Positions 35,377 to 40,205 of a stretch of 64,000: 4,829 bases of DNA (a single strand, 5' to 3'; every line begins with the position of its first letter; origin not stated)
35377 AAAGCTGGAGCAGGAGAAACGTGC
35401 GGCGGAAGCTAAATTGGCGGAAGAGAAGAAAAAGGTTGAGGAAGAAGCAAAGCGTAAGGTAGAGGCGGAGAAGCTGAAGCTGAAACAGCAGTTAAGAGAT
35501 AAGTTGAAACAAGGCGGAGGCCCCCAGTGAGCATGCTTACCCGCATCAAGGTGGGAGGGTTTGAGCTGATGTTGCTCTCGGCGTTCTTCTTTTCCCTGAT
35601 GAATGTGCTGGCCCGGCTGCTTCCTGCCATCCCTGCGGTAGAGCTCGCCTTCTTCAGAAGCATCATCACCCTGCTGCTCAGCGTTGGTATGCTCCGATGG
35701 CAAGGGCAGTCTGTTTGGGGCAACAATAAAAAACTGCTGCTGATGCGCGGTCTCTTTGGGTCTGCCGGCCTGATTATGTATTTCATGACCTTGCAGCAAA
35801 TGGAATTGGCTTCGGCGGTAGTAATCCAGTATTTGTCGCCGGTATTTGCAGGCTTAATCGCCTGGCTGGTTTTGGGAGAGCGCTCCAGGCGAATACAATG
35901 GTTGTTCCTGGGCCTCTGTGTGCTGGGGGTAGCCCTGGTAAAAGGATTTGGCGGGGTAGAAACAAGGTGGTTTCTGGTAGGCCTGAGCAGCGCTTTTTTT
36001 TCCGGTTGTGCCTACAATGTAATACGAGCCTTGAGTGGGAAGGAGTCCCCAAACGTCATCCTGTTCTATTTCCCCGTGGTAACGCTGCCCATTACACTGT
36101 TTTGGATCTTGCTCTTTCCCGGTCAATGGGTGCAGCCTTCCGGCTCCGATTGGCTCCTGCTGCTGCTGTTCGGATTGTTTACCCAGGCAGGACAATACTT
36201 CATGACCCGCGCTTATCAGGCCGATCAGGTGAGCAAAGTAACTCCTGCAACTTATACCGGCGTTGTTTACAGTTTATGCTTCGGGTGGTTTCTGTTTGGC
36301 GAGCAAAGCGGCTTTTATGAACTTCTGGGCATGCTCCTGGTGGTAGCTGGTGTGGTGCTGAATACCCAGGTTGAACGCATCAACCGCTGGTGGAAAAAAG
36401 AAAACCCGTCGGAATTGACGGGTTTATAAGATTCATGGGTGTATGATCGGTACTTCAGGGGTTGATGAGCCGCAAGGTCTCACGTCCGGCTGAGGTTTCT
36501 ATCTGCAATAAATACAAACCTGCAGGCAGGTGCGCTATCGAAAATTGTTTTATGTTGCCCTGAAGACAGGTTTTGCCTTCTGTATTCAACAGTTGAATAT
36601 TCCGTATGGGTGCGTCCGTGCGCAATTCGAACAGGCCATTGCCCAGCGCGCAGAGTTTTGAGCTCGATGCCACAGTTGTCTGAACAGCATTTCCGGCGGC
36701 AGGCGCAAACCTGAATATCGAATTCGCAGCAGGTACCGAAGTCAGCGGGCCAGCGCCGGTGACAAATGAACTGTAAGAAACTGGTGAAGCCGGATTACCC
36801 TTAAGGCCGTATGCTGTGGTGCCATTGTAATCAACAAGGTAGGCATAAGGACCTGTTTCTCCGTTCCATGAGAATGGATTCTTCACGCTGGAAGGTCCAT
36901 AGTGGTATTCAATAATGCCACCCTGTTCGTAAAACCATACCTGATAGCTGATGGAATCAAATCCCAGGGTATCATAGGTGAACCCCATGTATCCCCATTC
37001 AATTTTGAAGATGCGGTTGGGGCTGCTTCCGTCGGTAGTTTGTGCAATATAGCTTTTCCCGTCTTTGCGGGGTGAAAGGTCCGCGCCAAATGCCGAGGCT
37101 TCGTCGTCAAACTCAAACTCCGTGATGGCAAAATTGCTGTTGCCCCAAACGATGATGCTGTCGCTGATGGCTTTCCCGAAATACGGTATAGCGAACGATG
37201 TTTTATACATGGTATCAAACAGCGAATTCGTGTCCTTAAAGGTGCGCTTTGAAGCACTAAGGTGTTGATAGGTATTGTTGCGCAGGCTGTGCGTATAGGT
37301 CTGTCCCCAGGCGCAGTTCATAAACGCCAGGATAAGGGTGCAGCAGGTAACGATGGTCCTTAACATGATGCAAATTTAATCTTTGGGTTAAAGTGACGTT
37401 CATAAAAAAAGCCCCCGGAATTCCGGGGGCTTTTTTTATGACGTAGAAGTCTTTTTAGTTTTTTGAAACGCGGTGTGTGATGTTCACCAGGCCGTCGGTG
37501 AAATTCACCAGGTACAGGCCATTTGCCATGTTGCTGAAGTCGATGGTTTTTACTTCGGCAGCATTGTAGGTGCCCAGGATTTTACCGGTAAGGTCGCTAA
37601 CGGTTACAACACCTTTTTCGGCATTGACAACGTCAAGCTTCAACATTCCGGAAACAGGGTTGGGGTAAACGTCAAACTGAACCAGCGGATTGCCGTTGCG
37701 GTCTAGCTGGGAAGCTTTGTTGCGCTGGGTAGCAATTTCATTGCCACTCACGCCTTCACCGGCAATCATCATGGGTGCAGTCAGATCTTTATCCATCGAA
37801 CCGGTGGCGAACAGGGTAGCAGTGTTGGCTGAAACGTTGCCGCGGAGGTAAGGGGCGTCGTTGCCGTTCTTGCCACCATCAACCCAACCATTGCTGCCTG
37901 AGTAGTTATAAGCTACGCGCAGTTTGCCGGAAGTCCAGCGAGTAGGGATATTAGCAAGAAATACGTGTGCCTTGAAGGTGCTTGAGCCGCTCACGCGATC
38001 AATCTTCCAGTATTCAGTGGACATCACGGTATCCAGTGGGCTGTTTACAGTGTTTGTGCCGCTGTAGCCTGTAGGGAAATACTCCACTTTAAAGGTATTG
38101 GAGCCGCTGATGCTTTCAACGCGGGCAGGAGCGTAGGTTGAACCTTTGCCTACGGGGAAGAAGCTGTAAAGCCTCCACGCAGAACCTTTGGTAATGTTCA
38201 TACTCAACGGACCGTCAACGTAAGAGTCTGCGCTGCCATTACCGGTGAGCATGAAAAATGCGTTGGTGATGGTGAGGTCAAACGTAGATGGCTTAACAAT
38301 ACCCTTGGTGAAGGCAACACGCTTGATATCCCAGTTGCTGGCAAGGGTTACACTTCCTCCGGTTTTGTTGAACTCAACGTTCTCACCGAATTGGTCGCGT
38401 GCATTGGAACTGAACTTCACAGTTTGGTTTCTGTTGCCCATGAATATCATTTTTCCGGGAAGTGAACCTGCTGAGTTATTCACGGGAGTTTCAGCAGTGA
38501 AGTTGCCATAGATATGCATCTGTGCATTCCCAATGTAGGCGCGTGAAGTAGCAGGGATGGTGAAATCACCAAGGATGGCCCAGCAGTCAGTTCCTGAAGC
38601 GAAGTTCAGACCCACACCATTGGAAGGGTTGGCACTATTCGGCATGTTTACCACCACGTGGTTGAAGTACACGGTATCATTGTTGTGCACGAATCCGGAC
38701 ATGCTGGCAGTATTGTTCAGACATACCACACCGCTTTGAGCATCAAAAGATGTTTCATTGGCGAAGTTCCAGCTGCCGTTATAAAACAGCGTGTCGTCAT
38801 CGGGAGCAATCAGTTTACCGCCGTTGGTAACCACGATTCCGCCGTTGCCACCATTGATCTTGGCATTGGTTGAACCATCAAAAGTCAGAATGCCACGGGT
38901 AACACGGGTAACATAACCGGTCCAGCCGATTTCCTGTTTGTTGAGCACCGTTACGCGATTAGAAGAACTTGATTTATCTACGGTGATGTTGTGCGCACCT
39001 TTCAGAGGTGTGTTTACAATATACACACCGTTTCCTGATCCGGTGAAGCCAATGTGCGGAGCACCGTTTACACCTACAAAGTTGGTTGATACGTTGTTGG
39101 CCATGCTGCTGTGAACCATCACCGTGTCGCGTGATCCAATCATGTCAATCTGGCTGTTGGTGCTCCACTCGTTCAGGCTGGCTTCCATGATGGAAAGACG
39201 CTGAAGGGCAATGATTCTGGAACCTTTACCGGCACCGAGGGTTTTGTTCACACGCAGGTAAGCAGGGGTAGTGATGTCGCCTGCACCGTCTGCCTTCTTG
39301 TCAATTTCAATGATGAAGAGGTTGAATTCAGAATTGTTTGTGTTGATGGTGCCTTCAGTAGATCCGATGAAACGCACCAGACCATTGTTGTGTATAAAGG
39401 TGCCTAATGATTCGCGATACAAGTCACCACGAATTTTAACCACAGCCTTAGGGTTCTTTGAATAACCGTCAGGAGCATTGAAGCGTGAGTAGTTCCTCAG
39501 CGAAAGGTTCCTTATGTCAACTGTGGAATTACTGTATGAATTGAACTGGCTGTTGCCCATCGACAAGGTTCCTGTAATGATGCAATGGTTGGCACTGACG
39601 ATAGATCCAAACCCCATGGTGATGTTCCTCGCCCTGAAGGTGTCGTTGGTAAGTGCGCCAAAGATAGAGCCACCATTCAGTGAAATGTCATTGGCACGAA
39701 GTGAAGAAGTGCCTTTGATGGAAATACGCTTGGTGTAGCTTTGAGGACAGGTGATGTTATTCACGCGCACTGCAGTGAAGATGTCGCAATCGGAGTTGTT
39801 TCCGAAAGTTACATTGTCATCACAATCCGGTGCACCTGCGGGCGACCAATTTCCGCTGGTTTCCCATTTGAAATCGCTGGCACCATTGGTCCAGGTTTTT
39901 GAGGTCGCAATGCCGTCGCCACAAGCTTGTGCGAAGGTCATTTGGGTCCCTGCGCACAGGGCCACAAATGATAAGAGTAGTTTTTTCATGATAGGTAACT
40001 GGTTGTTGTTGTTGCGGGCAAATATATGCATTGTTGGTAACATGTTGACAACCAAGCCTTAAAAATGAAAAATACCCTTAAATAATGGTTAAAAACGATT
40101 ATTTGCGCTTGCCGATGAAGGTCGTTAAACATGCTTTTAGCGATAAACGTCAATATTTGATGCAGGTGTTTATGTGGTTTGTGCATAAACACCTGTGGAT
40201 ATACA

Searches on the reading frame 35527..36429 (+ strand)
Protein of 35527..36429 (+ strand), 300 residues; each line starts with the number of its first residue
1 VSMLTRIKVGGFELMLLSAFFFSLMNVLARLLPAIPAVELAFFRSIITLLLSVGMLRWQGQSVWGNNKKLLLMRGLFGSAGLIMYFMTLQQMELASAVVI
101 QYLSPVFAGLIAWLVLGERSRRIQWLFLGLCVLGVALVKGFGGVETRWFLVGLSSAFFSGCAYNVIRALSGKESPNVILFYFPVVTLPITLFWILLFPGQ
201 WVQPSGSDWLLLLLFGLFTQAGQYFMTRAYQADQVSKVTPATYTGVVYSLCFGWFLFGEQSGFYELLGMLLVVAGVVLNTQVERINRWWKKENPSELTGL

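Call 74: search_protein_families(library=pfam, proteins=[window:35527-36429:+], max_evalue=0.00001)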
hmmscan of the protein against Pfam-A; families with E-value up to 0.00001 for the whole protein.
window:35527-36429:+ (300 aa): 3 families
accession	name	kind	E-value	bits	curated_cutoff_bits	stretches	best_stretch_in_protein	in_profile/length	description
PF00892.27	EamA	-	2.1e-36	125.6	28.2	2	14-138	6-133/135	EamA-like transporter family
PF06800.18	Sugar_transport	-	5.6e-06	26.4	26.3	0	11-132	147-267/280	Sugar transport protein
PF03151.22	TPT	-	8.4e-06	25.8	30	0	40-164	39-158/291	Triose-phosphate Transporter family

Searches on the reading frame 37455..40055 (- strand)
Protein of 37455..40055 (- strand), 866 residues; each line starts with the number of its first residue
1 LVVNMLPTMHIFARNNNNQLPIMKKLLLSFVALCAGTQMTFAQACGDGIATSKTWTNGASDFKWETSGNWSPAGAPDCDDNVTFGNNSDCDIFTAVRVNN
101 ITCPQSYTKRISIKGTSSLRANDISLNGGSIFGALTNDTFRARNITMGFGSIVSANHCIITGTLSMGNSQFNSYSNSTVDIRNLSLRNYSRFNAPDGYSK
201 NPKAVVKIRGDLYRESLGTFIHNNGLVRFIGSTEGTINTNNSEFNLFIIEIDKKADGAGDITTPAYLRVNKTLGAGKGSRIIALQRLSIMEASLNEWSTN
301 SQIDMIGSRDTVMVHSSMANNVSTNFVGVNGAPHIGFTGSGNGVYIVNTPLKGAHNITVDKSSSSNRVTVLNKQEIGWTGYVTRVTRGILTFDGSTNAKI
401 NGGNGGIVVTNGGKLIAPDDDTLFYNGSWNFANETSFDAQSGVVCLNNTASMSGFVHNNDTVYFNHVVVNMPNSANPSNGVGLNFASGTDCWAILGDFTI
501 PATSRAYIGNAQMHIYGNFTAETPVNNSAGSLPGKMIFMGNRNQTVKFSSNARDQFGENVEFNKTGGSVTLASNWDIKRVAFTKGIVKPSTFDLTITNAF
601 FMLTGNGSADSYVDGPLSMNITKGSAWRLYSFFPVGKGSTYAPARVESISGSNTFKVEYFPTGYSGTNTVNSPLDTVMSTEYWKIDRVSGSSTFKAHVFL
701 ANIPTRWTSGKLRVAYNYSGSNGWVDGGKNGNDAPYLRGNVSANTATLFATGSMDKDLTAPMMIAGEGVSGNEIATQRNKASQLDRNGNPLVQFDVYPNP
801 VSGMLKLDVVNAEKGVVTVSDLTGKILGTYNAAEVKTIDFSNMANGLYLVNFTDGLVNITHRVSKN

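Call 75: search_protein_families(library=pfam, proteins=[window:37455-40055:-], max_evalue=0.00001)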
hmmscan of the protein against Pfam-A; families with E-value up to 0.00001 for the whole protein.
window:37455-40055:- (866 aa): 1 family
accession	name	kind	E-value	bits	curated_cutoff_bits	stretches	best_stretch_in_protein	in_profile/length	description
PF18962.6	Por_Secre_tail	-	3.5e-10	40.5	27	1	796-860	1-70/75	Secretion system C-terminal sorting domain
